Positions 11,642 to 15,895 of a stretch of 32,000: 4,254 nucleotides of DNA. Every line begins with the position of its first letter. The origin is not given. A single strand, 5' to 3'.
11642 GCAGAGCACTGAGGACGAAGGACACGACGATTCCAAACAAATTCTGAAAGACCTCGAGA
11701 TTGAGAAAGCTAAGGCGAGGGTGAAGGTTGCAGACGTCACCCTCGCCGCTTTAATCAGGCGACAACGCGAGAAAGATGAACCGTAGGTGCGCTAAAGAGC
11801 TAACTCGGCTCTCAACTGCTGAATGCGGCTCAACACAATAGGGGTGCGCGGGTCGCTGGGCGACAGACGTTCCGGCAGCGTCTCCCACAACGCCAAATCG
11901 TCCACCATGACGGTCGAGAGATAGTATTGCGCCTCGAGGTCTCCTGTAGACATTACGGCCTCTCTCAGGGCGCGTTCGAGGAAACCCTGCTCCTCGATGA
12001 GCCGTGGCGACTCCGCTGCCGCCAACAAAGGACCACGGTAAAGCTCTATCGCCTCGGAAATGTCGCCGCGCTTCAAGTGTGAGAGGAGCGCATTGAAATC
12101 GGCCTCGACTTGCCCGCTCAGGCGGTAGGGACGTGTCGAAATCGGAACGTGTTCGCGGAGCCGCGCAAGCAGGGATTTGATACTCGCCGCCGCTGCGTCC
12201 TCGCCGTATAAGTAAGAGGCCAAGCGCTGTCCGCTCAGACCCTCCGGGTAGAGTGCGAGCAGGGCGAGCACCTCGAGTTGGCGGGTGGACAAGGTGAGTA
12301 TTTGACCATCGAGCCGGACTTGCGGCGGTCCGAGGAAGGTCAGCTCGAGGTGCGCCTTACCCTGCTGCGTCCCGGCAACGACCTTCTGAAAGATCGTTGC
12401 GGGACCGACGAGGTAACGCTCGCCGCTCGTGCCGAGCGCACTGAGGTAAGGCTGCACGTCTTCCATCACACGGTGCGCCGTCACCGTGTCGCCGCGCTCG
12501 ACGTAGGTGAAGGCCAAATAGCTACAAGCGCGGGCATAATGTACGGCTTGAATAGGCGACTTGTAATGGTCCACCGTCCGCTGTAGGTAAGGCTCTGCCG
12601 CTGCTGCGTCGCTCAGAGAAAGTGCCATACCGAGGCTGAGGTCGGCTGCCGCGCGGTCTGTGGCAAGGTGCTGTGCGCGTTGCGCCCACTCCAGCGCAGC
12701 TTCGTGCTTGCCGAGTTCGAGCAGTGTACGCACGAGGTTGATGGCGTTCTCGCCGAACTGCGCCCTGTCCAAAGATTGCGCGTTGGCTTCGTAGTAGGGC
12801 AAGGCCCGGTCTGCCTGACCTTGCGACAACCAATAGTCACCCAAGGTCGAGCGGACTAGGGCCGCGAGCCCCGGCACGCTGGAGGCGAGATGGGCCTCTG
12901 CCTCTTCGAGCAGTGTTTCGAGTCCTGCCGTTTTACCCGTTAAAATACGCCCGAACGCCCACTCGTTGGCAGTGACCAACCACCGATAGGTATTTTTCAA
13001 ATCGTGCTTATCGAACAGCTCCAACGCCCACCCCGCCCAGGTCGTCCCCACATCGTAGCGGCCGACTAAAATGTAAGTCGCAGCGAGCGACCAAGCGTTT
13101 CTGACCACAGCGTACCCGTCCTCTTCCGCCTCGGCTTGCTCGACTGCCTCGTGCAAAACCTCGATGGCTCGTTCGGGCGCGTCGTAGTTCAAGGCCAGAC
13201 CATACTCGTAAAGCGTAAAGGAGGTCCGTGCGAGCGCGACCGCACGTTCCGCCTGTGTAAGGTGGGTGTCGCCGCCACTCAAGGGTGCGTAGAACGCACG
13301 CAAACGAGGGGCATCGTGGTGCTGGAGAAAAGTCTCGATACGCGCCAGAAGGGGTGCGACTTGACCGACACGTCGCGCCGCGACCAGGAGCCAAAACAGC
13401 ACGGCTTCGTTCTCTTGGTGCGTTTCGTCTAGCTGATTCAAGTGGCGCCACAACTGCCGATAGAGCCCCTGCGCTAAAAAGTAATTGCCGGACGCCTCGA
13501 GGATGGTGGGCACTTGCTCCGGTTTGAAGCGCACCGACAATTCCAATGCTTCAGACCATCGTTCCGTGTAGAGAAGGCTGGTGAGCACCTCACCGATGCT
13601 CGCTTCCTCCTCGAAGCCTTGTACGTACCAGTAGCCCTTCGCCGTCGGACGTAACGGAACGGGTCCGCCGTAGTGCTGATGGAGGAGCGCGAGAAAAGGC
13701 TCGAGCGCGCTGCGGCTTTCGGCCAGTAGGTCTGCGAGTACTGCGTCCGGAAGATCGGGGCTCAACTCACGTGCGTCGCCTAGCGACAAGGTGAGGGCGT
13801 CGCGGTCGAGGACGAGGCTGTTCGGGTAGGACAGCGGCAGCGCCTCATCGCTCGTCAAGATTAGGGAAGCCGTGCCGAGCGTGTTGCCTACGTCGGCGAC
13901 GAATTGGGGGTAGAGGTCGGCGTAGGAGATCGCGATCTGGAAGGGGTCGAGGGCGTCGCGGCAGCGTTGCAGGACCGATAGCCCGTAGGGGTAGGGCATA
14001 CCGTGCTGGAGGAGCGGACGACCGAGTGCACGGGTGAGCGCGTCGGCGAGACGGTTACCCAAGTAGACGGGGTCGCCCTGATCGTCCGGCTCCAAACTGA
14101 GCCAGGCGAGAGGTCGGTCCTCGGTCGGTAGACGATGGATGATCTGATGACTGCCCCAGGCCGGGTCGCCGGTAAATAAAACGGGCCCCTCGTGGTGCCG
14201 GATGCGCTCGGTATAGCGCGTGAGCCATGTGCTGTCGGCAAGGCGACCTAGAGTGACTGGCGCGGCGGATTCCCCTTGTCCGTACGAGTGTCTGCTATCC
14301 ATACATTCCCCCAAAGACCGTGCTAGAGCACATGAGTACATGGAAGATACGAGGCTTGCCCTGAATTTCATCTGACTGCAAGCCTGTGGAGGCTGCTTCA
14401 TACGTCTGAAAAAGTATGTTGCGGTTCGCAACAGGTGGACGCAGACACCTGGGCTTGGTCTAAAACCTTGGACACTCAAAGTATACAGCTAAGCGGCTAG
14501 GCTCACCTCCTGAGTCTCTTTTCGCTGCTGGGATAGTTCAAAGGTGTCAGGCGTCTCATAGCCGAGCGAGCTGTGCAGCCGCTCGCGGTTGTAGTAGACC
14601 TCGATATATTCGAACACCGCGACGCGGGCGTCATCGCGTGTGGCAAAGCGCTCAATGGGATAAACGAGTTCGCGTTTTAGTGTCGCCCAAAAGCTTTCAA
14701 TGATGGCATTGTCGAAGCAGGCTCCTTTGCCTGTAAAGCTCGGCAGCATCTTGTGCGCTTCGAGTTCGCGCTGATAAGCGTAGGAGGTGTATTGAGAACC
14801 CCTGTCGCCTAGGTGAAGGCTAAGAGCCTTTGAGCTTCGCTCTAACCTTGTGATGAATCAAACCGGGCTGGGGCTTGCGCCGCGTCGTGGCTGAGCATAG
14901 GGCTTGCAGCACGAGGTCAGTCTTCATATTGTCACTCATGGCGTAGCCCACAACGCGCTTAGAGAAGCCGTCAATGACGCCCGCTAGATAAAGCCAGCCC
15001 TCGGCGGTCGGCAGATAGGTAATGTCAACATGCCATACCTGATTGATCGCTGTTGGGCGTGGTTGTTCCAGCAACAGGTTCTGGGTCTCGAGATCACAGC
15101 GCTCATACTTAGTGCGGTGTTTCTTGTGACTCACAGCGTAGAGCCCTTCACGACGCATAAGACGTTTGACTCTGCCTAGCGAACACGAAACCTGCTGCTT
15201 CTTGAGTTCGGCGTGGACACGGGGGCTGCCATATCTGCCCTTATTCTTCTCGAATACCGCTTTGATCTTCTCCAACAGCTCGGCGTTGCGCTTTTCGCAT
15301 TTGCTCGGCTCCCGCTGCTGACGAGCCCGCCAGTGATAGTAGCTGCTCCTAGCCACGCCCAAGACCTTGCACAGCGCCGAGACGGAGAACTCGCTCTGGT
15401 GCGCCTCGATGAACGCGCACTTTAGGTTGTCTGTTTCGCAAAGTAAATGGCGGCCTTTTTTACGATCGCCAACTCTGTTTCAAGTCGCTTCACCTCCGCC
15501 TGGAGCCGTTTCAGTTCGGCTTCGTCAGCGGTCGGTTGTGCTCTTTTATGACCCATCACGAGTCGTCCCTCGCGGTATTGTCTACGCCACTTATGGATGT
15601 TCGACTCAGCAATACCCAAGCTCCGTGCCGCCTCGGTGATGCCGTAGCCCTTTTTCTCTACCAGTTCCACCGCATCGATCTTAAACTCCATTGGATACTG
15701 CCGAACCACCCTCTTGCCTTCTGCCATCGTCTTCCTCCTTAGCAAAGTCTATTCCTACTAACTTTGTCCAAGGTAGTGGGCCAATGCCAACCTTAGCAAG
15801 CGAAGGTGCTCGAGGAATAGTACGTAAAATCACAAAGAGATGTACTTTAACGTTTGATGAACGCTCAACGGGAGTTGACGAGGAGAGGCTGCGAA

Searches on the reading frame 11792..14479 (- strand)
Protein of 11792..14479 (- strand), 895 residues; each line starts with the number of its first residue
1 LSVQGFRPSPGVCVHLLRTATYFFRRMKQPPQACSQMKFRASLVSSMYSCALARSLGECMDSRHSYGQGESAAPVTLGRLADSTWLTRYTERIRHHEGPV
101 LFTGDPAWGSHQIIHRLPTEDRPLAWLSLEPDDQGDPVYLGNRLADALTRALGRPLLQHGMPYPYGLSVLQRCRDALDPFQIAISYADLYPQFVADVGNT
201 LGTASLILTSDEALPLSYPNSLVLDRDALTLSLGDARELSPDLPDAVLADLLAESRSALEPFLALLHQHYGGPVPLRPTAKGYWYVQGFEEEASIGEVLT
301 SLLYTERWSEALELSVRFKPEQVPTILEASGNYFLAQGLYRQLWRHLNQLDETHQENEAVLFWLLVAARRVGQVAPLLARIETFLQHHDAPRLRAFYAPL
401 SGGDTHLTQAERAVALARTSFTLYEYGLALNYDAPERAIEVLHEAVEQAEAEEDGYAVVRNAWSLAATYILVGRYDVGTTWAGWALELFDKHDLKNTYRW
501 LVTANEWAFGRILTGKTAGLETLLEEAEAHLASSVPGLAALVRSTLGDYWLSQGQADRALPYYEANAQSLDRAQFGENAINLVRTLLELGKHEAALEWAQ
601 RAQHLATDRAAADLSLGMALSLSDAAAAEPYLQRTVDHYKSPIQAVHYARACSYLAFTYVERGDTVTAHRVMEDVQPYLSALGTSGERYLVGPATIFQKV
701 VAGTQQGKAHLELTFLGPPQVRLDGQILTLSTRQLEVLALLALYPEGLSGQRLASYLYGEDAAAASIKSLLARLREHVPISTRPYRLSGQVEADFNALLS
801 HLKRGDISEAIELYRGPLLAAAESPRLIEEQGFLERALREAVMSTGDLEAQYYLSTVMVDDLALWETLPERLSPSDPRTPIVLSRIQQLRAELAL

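Call 7: search_protein_families(library=pfam, proteins=[window:11792-14479:-], max_evalue=0.01)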
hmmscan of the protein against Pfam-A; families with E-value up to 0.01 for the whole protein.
window:11792-14479:- (895 aa): 6 families
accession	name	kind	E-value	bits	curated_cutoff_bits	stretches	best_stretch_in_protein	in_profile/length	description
PF07719.23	TPR_2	-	0.0018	18.7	27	0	544-564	5-25/34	Tetratricopeptide repeat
PF12688.13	TPR_5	-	0.0023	18.6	24.2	0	552-626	13-88/119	Tetratrico peptide repeat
PF00515.34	TPR_1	-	0.0042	17.3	27.8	0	586-605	11-30/34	Tetratricopeptide repeat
PF07721.20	TPR_4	-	0.0044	17.9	27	0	580-601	5-26/26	Tetratricopeptide repeat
PF23914.1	TPR_CcmH_CycH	-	0.0054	17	42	0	582-680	56-152/158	Cytochrome c-type biogenesis protein H TPR domain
PF13424.12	TPR_12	-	0.0095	16.6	30.1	0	545-602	8-71/77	Tetratricopeptide repeat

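Call 11: search_protein_families(library=ncbifam, proteins=[window:11792-14479:-], max_evalue=0.01)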
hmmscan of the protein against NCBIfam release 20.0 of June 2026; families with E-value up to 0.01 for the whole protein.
window:11792-14479:- (895 aa): 2 families
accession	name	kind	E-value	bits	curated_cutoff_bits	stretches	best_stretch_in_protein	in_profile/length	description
NF040959.1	MamA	equivalog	5.5e-05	22.7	200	0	331-447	44-167/204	magnetosome protein MamA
TIGR03504.1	FimV_Cterm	subfamily_domain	0.0075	16.3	30.65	0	655-675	5-25/44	FimV/HubP family polar landmark protein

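Call 14: search_protein_families(library=padloc, proteins=[window:11792-14479:-], max_evalue=0.01)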
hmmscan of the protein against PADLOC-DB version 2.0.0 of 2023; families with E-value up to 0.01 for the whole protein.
window:11792-14479:- (895 aa): 0 families

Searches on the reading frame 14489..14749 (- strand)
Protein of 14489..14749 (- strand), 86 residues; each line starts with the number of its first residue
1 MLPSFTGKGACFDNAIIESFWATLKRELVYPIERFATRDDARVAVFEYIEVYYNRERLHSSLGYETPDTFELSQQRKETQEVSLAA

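Call 90: search_protein_families(library=pfam, proteins=[window:14489-14749:-], max_evalue=0.001)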
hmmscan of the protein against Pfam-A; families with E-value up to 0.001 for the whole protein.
window:14489-14749:- (86 aa): 2 families
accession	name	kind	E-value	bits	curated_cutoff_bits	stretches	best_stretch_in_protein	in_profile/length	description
PF13683.12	rve_3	-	3.4e-14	52.8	26.5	1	4-67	6-67/67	Integrase core domain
PF13333.12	rve_2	-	1.2e-12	48.2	22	1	18-71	1-52/56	Integrase core domain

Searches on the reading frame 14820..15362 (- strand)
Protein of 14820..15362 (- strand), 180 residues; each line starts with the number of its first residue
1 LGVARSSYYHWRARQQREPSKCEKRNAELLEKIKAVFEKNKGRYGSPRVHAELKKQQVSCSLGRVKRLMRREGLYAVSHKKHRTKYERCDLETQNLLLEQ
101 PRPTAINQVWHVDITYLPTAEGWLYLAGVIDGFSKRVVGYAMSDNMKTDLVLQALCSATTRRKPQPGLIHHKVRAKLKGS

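Call 7: search_protein_families(library=pfam, proteins=[window:14820-15362:-], max_evalue=0.01)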
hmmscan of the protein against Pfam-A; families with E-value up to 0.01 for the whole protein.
window:14820-15362:- (180 aa): 2 families
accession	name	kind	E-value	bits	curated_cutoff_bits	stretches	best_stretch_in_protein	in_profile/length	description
PF13276.12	HTH_21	-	1.2e-18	67.6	28.1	1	25-82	2-60/60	HTH-like domain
PF00665.32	rve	-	2e-14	54.1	32.6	1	105-170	3-70/102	Integrase core domain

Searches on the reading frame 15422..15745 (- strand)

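Call 22: search_protein_families(library=pfam, proteins=[window:15422-15745:-], max_evalue=1)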
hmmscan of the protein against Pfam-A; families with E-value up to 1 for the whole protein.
window:15422-15745:- (107 aa): 14 families
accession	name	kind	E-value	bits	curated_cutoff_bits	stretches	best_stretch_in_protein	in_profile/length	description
PF01527.26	HTH_Tnp_1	-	5.7e-15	55.7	24.1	1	15-92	5-74/75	Transposase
PF13518.12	HTH_28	-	1.9e-06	28.2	25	1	21-62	1-41/52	Helix-turn-helix domain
PF13384.12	HTH_23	-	9e-06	25.8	24.6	1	23-61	8-45/50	Homeodomain-like domain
PF13551.12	HTH_29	-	3e-05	24.5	28.1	1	31-68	9-49/64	Winged helix-turn helix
PF06056.18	Terminase_5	-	0.0017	18.7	20.3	1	32-62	12-42/58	Putative ATPase subunit of terminase (gpP-like)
PF01710.22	HTH_Tnp_IS630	-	0.011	16.3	21.3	1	17-86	3-66/119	Transposase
PF09607.16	BrkDBD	-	0.018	15.4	23.4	1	15-55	4-47/58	Brinker DNA-binding domain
PF17253.7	DUF5320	-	0.021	16.4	27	1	42-97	36-94/99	Family of unknown function (DUF5320)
PF23125.1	Xre-MbcA-ParS_M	-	0.027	14.6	27.8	1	35-56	3-24/51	Antitoxin Xre/MbcA/ParS-like, middle domain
PF12728.13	HTH_17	-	0.069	13.9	27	1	34-56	2-24/51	Helix-turn-helix domain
PF09036.15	Bcr-Abl_Oligo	-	0.098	13.1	23.1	1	52-102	8-57/73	Bcr-Abl oncoprotein oligomerisation domain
PF21321.3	HTH_66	-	0.1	13.5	24.3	1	34-67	3-36/83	Putative DNA-binding HTH domain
PF07453.19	NUMOD1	-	0.12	13.1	22.8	1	35-51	18-34/37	NUMOD1 domain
PF19908.4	DUF6381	-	0.16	12.2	26.6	1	67-91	23-47/62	Family of unknown function (DUF6381)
